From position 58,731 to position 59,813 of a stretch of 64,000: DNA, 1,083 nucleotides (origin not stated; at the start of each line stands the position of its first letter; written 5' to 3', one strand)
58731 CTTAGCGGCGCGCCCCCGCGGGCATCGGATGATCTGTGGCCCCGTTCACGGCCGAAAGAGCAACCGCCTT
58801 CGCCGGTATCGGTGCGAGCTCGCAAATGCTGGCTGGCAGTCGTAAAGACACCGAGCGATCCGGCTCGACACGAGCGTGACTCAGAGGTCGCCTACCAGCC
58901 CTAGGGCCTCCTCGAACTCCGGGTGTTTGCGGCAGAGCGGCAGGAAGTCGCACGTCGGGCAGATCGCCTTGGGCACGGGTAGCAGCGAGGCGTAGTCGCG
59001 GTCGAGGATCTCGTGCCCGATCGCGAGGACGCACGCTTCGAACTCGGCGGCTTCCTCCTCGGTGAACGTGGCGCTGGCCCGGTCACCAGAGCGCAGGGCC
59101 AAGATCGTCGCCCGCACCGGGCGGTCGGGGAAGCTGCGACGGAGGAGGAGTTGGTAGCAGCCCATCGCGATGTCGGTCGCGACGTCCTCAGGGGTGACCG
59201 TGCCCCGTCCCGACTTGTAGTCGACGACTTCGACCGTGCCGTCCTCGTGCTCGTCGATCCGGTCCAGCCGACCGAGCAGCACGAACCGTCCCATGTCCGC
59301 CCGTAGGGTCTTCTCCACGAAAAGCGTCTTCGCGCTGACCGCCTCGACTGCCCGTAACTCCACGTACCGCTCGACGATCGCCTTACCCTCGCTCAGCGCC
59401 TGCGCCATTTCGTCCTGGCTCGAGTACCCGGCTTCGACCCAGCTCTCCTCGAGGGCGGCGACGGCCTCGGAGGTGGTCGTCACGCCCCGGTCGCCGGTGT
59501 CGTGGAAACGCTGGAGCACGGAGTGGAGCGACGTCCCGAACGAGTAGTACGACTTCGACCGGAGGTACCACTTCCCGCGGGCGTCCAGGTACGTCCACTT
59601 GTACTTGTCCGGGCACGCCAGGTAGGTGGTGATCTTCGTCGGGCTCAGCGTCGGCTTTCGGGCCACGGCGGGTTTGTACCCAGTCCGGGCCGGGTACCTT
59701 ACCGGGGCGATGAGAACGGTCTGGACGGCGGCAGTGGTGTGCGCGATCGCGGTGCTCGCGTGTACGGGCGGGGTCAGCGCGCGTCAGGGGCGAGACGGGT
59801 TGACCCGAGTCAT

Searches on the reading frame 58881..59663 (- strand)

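Call 90: search_protein_families(library=pfam, proteins=[window:58881-59663:-], max_evalue=0.00001)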
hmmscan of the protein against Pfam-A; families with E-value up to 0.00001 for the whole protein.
window:58881-59663:- (260 aa): 1 family
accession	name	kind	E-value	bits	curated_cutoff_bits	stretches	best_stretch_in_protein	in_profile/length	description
PF12705.13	PDDEXK_1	-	4.3e-34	119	22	1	5-245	1-247/247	PD-(D/E)XK nuclease superfamily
